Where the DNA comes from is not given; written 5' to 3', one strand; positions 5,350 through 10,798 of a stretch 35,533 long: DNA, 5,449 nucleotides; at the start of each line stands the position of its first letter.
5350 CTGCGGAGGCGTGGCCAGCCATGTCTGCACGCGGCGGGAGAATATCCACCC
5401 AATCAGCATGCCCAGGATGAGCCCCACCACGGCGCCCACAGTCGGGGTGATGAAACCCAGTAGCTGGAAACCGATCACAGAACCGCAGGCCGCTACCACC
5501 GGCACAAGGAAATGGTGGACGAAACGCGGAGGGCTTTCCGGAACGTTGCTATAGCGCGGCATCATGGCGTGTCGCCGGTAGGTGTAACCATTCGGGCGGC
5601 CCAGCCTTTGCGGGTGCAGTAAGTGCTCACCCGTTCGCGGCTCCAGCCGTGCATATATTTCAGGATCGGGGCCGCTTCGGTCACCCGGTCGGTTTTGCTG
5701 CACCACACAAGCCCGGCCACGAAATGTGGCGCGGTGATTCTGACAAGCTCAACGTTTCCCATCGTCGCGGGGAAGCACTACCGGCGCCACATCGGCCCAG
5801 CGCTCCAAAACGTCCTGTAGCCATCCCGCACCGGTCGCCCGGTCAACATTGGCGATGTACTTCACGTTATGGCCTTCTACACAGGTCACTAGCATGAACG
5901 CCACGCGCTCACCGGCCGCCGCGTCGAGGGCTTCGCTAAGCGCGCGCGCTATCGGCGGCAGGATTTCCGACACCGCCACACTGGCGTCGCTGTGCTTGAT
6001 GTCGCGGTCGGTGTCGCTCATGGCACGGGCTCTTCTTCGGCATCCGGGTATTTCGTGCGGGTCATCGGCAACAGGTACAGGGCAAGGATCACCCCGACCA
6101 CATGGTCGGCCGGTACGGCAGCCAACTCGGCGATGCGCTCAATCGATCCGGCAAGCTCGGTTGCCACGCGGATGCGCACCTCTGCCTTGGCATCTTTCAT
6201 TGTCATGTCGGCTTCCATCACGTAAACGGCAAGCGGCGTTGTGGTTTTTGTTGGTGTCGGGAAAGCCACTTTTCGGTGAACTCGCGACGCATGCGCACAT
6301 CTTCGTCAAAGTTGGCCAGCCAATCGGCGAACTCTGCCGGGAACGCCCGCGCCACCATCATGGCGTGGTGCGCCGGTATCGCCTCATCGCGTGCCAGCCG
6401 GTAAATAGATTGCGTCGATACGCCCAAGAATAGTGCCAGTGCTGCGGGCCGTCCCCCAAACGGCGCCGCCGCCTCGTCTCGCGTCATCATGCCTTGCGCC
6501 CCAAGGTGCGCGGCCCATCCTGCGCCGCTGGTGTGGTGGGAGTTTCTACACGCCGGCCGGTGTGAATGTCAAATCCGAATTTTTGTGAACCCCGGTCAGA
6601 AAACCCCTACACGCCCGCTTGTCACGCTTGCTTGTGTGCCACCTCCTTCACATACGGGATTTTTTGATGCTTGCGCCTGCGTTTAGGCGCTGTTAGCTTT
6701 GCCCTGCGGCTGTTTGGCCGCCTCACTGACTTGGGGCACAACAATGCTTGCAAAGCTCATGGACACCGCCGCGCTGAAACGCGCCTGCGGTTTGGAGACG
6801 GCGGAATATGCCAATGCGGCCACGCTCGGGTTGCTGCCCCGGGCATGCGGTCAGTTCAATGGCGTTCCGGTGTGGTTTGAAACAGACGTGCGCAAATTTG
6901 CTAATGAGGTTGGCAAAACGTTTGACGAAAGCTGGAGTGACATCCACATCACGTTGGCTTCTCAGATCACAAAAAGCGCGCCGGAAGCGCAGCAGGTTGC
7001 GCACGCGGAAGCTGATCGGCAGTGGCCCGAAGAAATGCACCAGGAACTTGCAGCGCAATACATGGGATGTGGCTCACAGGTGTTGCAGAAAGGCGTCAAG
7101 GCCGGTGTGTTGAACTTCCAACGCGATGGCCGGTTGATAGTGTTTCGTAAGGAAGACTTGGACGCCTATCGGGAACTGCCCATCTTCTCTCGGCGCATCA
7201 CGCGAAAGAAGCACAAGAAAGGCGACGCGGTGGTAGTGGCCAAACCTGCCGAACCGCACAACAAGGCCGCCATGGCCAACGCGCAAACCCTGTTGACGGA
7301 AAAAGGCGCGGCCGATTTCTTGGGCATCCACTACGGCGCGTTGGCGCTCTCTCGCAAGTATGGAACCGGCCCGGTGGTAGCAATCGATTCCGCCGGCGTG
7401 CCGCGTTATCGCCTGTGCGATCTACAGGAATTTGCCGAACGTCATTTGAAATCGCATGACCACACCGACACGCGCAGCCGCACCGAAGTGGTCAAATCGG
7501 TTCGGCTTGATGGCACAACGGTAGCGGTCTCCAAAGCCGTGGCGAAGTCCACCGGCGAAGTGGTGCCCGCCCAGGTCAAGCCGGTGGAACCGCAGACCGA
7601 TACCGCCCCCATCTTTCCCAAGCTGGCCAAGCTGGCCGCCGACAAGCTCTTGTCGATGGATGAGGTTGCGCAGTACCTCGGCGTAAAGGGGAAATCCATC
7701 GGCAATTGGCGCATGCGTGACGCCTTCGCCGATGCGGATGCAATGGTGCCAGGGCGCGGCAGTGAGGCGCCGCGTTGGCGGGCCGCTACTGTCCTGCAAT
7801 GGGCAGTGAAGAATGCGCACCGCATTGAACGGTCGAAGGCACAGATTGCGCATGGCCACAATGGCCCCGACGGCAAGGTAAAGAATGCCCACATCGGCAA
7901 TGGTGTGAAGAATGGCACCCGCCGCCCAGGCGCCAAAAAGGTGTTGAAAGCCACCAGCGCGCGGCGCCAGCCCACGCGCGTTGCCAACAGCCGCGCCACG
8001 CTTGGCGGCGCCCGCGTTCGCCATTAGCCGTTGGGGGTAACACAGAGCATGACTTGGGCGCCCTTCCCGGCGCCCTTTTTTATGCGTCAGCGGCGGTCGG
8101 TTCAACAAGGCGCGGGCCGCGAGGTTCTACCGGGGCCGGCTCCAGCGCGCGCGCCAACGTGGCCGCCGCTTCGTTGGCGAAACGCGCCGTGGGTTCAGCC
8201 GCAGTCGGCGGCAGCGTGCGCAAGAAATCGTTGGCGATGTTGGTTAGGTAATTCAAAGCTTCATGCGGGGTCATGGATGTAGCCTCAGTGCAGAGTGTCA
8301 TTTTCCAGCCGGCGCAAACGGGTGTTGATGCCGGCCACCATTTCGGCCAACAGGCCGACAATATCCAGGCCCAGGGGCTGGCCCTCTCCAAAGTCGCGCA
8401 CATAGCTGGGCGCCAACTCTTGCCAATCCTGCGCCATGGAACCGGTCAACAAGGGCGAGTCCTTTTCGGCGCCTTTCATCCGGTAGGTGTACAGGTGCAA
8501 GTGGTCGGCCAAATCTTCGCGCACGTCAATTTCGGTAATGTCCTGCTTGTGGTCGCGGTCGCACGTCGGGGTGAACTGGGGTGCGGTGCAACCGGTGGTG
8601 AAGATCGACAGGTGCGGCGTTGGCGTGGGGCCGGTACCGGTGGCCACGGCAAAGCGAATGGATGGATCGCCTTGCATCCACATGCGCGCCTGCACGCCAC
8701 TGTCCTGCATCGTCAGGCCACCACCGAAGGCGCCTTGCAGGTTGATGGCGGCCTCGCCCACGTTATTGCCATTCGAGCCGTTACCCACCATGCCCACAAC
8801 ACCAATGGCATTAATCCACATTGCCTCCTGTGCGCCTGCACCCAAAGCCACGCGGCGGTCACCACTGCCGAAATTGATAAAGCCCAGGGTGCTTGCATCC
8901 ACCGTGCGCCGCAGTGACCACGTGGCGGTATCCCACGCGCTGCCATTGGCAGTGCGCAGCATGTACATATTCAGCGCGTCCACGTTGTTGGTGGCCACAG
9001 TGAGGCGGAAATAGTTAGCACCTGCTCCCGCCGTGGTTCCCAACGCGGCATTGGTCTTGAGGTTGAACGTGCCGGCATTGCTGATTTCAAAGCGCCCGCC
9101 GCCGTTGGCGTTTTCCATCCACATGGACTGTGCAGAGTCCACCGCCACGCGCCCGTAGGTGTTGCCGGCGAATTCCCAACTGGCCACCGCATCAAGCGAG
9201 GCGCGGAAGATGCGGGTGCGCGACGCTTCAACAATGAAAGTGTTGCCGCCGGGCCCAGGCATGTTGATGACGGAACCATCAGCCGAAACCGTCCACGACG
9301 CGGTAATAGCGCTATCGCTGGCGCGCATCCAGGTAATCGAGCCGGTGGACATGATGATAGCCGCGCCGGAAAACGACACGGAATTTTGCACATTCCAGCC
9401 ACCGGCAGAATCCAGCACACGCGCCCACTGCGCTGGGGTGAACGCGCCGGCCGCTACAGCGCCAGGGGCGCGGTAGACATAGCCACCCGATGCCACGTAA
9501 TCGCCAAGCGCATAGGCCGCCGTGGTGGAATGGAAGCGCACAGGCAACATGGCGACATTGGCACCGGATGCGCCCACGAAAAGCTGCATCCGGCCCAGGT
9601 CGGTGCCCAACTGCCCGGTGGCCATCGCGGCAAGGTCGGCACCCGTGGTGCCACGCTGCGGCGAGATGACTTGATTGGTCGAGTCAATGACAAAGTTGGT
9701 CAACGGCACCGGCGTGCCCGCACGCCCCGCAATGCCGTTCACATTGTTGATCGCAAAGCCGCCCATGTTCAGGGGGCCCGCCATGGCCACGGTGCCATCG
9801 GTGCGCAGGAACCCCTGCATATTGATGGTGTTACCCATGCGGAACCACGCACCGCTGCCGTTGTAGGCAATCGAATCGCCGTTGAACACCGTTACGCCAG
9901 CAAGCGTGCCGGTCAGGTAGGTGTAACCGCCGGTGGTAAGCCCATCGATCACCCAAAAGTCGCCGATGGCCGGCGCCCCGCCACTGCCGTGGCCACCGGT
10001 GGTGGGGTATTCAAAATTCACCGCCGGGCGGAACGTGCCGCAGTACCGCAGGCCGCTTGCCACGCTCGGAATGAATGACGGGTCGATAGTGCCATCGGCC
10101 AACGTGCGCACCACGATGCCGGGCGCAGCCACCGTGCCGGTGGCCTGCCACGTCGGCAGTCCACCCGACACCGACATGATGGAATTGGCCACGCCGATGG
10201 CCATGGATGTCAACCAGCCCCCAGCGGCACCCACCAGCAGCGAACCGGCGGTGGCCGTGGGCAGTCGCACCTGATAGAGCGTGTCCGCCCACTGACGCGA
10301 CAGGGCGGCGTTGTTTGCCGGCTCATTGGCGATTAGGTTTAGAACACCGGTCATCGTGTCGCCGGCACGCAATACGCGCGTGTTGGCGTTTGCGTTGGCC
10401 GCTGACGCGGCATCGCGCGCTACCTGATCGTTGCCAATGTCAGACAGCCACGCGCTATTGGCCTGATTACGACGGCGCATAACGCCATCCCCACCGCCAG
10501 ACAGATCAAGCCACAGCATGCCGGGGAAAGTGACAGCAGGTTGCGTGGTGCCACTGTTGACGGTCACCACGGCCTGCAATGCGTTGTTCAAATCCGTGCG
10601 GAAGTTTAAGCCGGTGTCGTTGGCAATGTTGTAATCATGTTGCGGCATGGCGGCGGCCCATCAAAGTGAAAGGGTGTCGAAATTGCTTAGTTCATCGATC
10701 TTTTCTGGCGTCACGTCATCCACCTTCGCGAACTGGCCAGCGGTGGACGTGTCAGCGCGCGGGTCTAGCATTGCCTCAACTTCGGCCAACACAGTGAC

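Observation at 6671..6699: One promoter-operator cassette used twice: at the multi-HTH gene and at a distant insulated moron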

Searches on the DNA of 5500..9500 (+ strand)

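Call 6: search_dna_similar(query=window:5500-9500:+, collection=phages, mode=near)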
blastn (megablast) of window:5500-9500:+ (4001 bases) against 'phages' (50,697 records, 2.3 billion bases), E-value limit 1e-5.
No match.
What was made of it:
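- Tried and rejected: Near-identity search of GenBank phages with 5500-9500: no match (call 6).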

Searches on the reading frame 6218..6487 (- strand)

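Call 59: search_protein_families(library=phrogs, proteins=[window:6218-6487:-], max_evalue=0.01)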
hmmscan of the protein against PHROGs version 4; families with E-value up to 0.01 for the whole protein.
window:6218-6487:- (89 aa): 2 families
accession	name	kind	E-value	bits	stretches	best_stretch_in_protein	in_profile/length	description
phrog_409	-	transcription regulation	0.00049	21.6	1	1-44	15-56/127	transcriptional regulator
phrog_66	-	integration and excision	0.001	19.8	1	17-80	99-164/412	excisionase and transcriptional regulator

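Call 84: search_protein_families(library=pfam, proteins=[window:6218-6487:-], max_evalue=1)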
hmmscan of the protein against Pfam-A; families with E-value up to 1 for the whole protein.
window:6218-6487:- (89 aa): 4 families
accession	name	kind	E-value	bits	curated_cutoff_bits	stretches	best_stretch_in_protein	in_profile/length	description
PF12728.13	HTH_17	-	0.00022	21.9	27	1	16-57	6-47/51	Helix-turn-helix domain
PF15943.11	YdaS_toxin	-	0.0012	19.1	30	1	9-48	7-46/65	Bacterial toxin YdaS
PF14549.12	P22_Cro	-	0.012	15.8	30.2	1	8-47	7-43/60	DNA-binding transcriptional regulator Cro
PF01381.28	HTH_3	-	0.27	11.7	23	1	16-49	14-48/55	Helix-turn-helix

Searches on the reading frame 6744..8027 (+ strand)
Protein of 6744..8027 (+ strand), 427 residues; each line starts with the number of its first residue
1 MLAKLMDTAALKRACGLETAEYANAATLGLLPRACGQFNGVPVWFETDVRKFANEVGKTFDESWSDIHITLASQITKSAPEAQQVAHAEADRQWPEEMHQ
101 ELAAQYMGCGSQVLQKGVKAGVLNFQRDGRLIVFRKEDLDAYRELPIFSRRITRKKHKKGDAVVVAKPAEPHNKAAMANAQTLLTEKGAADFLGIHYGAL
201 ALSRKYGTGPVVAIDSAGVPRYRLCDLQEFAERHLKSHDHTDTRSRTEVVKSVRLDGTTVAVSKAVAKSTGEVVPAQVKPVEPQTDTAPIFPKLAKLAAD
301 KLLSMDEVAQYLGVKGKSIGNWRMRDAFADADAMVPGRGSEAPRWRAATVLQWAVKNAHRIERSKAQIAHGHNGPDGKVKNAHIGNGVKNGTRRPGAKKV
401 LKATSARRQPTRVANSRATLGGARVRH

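Call 10: search_protein_families(library=pfam, proteins=[window:6744-8027:+], max_evalue=0.01)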
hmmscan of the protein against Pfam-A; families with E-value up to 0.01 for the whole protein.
window:6744-8027:+ (427 aa): 1 family
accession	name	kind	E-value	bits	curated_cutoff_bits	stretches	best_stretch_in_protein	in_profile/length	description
PF12728.13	HTH_17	-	9.6e-08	32.6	27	1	103-144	7-48/51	Helix-turn-helix domain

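Call 11: search_protein_families(library=phrogs, proteins=[window:6744-8027:+], max_evalue=0.001)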
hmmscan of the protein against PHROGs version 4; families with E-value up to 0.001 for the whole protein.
window:6744-8027:+ (427 aa): 6 families
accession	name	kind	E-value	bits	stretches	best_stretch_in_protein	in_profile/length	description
phrog_597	-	DNA, RNA and nucleotide metabolism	3.4e-11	44.5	1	292-354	102-161/200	DNA binding protein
phrog_66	-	integration and excision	3.9e-08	34.4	0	296-367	87-153/412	excisionase and transcriptional regulator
phrog_4745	-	DNA, RNA and nucleotide metabolism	2.7e-06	28.2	0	299-365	28-95/107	DNA binding protein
phrog_7338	-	unknown function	0.00018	22.7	0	93-144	26-78/87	-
phrog_2474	-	transcription regulation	0.00026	21.9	0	159-229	21-94/118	MerR-like transcriptional regulator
phrog_4996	-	unknown function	0.00036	21.4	0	299-360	32-96/99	-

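Call 13: find_related_loci(query=window:6744-8027:+, collection=viral_contigs, flank=6000)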
Query window:6744-8027:+ (427 aa) in viral_contigs; peptide patterns used: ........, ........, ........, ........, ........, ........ (x = any residue, [..] = any of these).
No stretch of DNA in the collection matches any of the patterns.

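Call 14: find_homologous_proteins(query=window:6744-8027:+)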
Query window:6744-8027:+ (427 aa): 2 proteins with E <= 0.001 among 8000 candidates.
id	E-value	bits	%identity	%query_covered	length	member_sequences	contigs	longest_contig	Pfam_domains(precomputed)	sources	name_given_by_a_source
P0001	6.5e-283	956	100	100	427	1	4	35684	PF12728.14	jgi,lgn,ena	-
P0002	9.4e-61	224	40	77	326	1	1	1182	PF12728.14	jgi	jgi:excisionase family DNA binding protein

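Call 15: find_encoding_contigs(protein=P0001, flank=10000, max_places=10)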
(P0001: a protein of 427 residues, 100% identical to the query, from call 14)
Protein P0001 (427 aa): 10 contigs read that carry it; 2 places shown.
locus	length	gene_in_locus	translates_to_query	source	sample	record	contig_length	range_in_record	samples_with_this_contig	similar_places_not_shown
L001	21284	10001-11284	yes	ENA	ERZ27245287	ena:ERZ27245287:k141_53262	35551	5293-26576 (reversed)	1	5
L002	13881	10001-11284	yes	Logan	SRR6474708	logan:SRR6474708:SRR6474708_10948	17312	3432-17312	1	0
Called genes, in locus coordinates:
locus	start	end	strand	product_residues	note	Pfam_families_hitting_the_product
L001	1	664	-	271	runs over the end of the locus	PF10065:DUF2303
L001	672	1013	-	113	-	PF27127:YfdP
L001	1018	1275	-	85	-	PF12728:HTH_17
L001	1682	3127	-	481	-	PF13356:Arm-DNA-bind_3 (weak)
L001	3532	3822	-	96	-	-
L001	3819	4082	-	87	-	PF15943:YdaS_toxin (weak), PF01381:HTH_3 (weak)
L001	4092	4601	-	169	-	-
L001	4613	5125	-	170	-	-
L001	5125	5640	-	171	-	-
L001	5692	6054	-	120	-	-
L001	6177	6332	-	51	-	-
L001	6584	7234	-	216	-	-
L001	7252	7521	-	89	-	-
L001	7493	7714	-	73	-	-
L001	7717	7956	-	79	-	-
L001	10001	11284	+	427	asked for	PF12728:HTH_17 (faint)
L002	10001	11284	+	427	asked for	PF12728:HTH_17 (faint)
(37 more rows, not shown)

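Call 16: find_encoding_contigs(protein=P0002, flank=5000)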
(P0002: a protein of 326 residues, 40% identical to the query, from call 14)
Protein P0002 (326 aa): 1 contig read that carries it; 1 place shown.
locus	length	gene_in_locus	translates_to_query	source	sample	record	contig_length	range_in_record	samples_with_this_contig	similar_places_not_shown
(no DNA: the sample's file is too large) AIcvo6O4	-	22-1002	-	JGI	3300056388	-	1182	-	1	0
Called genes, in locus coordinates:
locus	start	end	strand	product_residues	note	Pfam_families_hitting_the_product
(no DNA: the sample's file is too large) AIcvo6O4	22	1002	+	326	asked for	PF12728:HTH_17 (weak)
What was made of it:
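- Tried and rejected: P0002, the only other full homologue, has no retrievable DNA (call 16).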

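Call 25: find_related_loci(query=A2, collection=metagenome_contigs, flank=10000)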
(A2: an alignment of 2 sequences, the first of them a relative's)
Query A2 (427 aa) in metagenome_contigs; peptide patterns used: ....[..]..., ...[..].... (x = any residue, [..] = any of these).
495 stretches matched a pattern, but none encodes a relative of the query by tblastn (E <= 1e-3).
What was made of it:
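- Tried and rejected: Nothing in viral contigs (call 13) or metagenome contigs (call 25).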

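Call 26: find_related_loci(query=A2, collection=genome_contigs, flank=10000)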
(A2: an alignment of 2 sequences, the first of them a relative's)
Query A2 (427 aa) in genome_contigs; peptide patterns used: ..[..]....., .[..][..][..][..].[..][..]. (x = any residue, [..] = any of these).
69 stretches matched a pattern; 1 encode a relative of the query (tblastn E <= 1e-3); 1 distinct loci.
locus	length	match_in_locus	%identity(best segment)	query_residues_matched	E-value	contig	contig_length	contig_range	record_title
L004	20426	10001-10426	31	61-201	9e-6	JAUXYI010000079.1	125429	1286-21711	MAG: Thermodesulfovibrionia bacterium isolate C18_concoct.bin.153 C18_k141_371679, whole genome shotgun sequence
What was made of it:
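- Tried and rejected: Genome contigs gave only a weak, unrelated hit, L004 (call 26).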

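Call 75: search_solved_structures(query=window:6744-8027:+, max_evalue=1)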
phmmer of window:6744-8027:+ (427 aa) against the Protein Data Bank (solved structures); distinct sequences matched with E-value up to 1: 0.
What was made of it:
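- Closest known: Lambda-type cI/cro divergent switch. Different: The large protein has no CI/S24 architecture (calls 10, 75).
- Tried and rejected: There is no PDB sequence relative (call 75).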

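Call 83: predict_structure(alignment_id=A2)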
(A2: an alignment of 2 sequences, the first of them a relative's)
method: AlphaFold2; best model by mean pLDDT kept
length: 427 residues; sequences in the alignment: 2
mean_pLDDT: 44.1   pTM: 0.25
mean pLDDT of the five models: 44.1, 43.2, 42.4, 41.1, 40.0
residues with pLDDT >= 90: 0; 70-90: 30; 50-70: 106; < 50: 291
segments of 3 or more residues with pLDDT < 50: 1-5, 32-42, 62-182, 194-200, 205-221, 234-288, 326-341, 374-427
pLDDT, mean of each block of 10 residues (from residue 1): 49 64 59 46 56 62 43 36 34 38 36 33 32 35 32 29 27 39 52 48 47 38 53 42 28 26 25 29 39 73 73 65 50 43 63 71 66 45 33 34 32 34 32
secondary structure, 60 per line:
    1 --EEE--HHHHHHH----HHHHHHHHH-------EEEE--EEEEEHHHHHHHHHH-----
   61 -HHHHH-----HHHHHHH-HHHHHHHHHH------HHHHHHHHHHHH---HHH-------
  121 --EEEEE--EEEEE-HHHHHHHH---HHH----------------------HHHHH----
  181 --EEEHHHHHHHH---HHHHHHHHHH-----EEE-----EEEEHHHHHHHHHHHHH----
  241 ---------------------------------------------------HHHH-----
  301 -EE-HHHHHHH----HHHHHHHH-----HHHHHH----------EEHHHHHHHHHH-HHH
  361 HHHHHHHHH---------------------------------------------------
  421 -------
elements in order: E3-5 H8-14 H19-27 E35-38 E41-45 H46-55 H62-66 H72-78 H80-89 H96-107 E123-127 E130-134 H136-143 H172-176 E183-185 H186-193 H197-206 E212-214 E220-223 H224-236 H292-295 H305-311 H316-323 H329-334 H347-356 H358-369
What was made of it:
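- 6744..8027 (+): Gene for a 427-aa protein with four tandem HTH_17 / excisionase-like winged-helix modules and a basic tail. A beta-alpha-alpha-beta-beta-alpha pattern repeats four times in the AF2 model (call 83).
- Tried and rejected: The 427-aa model is too poor (pLDDT 44) for a fold search (call 83).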

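Call 85: search_protein_representatives(alignment_id=A2)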
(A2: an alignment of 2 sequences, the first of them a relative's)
Query: 2 sequences, 440 profile positions. Proteins with E-value up to 0.001 (for the whole library): 49; up to 1e-10: 10; up to 1e-30: 6. The best 49 are listed.
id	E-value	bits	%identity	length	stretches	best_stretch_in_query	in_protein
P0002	1.0e-188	644.2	-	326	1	98-440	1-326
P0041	1.2e-77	278.1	-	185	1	1-186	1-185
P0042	8.6e-48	179.8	-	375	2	1-245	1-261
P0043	1.2e-43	166.2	-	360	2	1-237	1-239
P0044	1.9e-40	155.6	-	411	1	1-440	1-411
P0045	4.1e-33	131.4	-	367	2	1-233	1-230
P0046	4.1e-30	121.5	-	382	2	1-233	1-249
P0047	1.1e-29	120.2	-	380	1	1-237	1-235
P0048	3.8e-14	68.9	-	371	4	171-232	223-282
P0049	1.1e-12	64.1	-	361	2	3-161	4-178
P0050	3.0e-10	56.1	-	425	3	181-244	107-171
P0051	4.1e-08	49.0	-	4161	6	35-131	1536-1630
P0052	1.7e-07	47.0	-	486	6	91-143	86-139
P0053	7.3e-07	44.9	-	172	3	98-145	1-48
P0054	1.3e-05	40.7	-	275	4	88-169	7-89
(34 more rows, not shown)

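Call 91: search_dna_similar(query=window:6744-8027:+, collection=phages, mode=protein, max_rows=12, max_evalue=0.001)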
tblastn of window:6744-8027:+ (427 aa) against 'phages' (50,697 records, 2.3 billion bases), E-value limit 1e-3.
No match.
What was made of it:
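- Closest known: BldC / Xis / RdfS-type single-domain wHTH proteins. Different: There is no match in 50,697 GenBank phage records (call 91).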

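Call 93: find_encoding_contigs(protein=P0041, flank=10000, max_places=3)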
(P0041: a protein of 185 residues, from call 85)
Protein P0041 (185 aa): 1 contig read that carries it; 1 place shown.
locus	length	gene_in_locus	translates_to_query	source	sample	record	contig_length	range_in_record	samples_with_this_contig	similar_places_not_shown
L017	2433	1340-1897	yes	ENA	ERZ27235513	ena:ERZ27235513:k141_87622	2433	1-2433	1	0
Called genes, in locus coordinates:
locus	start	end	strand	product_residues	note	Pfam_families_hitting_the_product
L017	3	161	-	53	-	?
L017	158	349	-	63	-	-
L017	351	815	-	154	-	-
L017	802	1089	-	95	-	-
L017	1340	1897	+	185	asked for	-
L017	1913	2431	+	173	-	?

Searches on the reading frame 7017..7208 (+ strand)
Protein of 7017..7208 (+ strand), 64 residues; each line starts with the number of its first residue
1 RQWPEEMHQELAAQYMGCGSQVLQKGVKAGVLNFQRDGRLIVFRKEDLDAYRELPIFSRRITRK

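Call 84: search_protein_families(library=pfam, proteins=[window:7017-7208:+], max_evalue=1)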
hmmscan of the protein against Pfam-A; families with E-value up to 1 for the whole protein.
seq(64 aa): 2 families
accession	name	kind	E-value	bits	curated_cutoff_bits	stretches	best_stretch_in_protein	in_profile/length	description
PF12728.13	HTH_17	-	5.1e-05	23.9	27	1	12-53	7-48/51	Helix-turn-helix domain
PF10816.13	DUF2760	-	0.042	14.1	25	1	34-53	12-31/124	Domain of unknown function (DUF2760)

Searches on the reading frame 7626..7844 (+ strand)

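Call 84: search_protein_families(library=pfam, proteins=[window:7626-7844:+], max_evalue=1)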
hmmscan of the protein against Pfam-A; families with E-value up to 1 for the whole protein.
seq(73 aa): 3 families
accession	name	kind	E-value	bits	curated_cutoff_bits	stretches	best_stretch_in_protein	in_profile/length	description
PF07022.19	Phage_CI_repr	-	0.0039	17.9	22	1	12-41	16-44/65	Bacteriophage CI repressor helix-turn-helix domain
PF06056.18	Terminase_5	-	0.019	15.3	20.3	1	11-44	16-49/58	Putative ATPase subunit of terminase (gpP-like)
PF12728.13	HTH_17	-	0.048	14.4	27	1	8-31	1-24/51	Helix-turn-helix domain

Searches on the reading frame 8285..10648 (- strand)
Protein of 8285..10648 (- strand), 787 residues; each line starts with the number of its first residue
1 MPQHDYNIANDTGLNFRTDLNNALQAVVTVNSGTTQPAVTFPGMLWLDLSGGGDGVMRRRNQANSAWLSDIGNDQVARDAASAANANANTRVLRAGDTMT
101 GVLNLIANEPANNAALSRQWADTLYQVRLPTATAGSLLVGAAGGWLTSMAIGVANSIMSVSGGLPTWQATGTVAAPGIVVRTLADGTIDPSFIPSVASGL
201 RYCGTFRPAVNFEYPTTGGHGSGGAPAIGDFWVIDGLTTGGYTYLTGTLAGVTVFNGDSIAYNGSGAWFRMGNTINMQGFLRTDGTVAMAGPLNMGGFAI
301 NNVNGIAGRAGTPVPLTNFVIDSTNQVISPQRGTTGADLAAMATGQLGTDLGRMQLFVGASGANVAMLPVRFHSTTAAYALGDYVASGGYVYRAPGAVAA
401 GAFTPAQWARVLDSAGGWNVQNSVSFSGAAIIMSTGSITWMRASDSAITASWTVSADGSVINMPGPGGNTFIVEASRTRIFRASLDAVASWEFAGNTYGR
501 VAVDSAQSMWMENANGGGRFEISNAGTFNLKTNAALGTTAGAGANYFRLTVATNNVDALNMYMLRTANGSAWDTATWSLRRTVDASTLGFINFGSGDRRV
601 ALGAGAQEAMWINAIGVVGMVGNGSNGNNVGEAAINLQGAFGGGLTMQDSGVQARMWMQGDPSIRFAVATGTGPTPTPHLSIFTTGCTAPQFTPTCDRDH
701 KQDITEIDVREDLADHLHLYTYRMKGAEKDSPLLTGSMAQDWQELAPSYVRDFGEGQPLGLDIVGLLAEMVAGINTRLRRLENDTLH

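Call 10: search_protein_families(library=pfam, proteins=[window:8285-10648:-], max_evalue=0.01)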
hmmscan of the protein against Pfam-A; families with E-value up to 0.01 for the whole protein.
window:8285-10648:- (787 aa): 1 family
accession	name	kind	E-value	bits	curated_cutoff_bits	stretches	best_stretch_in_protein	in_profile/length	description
PF13884.11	Peptidase_S74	-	2.7e-06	28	22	1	696-750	1-57/58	Chaperone of endosialidase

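Call 11: search_protein_families(library=phrogs, proteins=[window:8285-10648:-], max_evalue=0.001)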
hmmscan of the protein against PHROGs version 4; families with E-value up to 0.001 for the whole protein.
window:8285-10648:- (787 aa): 2 families
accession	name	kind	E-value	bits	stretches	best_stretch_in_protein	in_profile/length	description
phrog_29834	-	unknown function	2.8e-10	40.7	1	1-76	1-73/581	-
phrog_5481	-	tail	2.5e-09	37.2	1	601-776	819-1007/1043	tail fiber protein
